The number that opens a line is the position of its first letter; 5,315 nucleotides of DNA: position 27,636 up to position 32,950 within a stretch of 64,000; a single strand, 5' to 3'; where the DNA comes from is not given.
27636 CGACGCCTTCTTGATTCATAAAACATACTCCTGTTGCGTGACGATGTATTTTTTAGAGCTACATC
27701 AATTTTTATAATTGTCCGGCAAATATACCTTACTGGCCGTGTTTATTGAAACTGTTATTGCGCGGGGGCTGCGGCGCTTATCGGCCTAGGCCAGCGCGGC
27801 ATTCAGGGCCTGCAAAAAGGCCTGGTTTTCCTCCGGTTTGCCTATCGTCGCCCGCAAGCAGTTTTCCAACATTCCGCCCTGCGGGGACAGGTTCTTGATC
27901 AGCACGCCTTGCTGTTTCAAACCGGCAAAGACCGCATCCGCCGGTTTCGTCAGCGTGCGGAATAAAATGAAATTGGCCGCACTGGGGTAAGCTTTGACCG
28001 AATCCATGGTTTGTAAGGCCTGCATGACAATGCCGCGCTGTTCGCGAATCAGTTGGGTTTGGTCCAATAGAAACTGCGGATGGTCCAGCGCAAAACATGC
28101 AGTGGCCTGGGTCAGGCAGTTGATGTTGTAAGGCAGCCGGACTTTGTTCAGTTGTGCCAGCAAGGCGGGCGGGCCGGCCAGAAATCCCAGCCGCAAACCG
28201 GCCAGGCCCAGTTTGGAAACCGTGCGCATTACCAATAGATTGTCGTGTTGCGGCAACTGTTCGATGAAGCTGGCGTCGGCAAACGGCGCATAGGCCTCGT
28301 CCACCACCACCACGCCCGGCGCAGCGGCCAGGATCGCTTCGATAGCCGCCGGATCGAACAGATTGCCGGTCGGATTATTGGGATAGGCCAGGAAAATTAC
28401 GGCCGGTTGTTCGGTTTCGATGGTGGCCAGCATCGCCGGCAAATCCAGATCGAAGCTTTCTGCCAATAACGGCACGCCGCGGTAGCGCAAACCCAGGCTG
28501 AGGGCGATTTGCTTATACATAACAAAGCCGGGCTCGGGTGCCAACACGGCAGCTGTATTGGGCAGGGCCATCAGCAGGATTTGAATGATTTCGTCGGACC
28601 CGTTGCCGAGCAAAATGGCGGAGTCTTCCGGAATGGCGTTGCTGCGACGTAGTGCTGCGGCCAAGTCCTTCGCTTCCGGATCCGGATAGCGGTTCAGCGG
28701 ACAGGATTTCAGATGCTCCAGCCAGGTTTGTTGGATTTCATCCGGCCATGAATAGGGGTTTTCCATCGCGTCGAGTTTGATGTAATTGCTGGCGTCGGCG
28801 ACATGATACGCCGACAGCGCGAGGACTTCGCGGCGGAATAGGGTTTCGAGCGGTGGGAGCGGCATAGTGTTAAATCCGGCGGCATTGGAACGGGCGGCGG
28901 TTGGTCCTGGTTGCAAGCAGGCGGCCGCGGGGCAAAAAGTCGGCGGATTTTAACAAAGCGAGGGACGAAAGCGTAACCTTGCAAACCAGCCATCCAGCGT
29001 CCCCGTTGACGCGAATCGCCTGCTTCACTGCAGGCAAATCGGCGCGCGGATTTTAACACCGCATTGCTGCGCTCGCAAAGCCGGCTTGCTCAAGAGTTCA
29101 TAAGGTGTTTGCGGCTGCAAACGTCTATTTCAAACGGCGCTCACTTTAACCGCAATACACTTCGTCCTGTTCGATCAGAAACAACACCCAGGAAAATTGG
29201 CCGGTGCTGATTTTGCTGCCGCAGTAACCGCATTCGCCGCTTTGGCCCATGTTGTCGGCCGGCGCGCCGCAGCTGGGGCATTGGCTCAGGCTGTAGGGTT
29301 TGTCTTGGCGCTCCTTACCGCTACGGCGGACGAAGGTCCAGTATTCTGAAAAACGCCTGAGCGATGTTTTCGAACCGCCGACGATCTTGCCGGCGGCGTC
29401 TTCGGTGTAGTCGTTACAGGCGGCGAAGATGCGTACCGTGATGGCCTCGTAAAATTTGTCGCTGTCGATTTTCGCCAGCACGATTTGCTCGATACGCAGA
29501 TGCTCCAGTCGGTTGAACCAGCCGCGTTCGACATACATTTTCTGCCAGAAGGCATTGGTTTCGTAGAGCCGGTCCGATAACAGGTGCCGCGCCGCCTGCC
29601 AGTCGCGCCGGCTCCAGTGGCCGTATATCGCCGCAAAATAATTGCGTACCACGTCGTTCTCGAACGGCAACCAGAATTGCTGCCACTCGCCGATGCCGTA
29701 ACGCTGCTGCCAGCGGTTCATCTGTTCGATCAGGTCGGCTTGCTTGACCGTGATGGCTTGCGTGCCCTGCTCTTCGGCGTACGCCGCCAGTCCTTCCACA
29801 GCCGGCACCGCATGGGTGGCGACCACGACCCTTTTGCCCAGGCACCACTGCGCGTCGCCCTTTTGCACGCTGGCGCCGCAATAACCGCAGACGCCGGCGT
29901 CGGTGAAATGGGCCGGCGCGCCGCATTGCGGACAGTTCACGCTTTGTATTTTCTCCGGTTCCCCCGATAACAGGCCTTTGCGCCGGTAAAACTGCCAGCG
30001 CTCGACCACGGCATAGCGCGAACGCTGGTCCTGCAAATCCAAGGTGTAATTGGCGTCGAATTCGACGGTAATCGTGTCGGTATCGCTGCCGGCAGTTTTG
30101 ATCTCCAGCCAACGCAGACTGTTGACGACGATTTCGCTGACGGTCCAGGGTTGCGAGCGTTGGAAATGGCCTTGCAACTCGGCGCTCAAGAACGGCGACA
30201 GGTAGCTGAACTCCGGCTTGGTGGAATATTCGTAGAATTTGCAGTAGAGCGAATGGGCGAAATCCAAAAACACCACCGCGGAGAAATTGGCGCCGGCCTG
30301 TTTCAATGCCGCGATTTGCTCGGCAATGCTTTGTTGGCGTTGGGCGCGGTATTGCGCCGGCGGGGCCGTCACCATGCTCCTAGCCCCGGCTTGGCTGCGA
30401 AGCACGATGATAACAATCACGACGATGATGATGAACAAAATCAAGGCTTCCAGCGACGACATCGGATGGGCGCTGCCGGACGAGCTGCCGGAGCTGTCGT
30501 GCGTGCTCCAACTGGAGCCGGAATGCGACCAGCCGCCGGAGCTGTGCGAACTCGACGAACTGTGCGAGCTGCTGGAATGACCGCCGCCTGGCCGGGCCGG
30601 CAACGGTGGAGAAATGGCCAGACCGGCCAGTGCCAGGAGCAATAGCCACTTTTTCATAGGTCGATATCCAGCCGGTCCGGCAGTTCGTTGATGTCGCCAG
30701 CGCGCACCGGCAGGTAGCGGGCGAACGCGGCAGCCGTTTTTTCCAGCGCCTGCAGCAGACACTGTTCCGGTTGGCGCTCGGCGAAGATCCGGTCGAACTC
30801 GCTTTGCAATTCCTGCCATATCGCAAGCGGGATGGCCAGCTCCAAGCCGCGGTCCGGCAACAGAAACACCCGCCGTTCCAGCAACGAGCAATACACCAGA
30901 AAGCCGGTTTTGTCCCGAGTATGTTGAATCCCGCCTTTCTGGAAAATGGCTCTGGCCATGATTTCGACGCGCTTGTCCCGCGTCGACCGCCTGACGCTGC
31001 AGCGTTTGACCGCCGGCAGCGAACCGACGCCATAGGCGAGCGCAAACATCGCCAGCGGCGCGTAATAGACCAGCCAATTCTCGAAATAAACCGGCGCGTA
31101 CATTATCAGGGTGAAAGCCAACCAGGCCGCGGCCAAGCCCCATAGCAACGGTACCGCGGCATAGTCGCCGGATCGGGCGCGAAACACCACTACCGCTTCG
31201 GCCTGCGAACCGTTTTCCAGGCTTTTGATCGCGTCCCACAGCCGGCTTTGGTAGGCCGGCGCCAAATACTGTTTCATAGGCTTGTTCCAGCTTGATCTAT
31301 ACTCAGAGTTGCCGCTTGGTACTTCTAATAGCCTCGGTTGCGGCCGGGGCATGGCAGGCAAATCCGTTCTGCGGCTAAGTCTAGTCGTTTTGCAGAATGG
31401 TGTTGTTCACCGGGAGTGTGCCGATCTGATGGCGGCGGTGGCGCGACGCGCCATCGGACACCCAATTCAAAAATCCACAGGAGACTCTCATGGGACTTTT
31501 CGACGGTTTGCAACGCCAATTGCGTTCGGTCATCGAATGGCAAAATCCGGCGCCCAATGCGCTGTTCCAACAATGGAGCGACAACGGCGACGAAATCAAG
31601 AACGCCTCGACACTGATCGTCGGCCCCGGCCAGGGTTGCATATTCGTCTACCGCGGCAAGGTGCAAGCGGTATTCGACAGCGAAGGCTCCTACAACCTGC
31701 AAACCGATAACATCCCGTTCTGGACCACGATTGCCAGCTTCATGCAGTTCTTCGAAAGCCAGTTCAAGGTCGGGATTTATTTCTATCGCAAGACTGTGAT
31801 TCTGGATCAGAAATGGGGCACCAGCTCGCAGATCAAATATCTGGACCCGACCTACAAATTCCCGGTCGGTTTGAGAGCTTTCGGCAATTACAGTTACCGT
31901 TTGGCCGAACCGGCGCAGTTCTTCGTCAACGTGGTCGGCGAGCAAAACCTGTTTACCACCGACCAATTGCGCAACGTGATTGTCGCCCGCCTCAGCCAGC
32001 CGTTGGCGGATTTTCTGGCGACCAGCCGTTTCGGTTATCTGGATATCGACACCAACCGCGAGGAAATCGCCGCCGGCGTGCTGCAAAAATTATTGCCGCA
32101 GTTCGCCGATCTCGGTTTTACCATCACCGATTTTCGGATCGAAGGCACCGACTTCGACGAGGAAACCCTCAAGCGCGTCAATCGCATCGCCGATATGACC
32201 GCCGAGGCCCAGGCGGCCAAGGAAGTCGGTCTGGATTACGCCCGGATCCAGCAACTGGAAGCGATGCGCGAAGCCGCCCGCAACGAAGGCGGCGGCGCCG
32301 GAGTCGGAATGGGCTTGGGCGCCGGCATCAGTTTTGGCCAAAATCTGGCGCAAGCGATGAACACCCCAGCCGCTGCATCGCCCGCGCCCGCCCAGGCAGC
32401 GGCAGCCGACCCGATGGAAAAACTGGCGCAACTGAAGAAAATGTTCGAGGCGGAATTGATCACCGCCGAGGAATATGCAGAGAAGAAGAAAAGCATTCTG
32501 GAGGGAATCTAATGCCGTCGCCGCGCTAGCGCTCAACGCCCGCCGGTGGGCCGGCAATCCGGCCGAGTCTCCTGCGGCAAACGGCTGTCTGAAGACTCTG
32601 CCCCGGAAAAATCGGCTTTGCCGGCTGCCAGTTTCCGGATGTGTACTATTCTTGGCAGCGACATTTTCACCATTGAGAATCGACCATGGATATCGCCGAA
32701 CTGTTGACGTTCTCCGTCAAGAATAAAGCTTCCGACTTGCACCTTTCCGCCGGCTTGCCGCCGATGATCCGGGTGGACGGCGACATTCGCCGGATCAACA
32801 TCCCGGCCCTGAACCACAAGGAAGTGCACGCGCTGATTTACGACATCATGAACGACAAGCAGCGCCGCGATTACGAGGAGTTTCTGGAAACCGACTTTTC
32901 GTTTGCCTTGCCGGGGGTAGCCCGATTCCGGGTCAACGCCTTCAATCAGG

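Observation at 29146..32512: Divergent membrane module: SPFH-SHOCT protein facing a TPM-like membrane protein translationally coupled to a 2x(Tim44-like + zinc-ribbon) exported protein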

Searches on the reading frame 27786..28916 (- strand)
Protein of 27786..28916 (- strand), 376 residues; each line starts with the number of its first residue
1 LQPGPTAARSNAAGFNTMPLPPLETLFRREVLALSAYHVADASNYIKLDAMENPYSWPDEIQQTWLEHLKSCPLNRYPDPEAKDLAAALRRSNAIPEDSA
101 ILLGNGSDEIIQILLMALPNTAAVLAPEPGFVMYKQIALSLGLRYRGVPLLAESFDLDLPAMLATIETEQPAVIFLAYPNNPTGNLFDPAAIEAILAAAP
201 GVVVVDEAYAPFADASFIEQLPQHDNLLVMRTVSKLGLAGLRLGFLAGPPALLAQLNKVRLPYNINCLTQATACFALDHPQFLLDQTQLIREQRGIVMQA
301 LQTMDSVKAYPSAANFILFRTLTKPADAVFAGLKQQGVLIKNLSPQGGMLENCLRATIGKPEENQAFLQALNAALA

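Call 46: search_protein_families(library=pfam, proteins=[window:27786-28916:-], max_evalue=0.001)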
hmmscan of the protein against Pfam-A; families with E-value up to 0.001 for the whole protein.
window:27786-28916:- (376 aa): 2 families
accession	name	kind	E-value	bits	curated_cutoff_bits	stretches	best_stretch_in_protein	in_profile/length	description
PF00155.27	Aminotran_1_2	-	5.5e-47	161.1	19.7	1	44-371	2-361/361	Aminotransferase class I and II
PF04864.19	Alliinase_C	-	0.00019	20.9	22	1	92-245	60-205/363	Allinase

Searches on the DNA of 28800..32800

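Call 84: search_rna_families(source=window, start=28800, end=32800, threshold=evalue, max_evalue=1)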
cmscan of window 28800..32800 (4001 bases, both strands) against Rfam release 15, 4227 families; matches with E-value up to 1: 0.
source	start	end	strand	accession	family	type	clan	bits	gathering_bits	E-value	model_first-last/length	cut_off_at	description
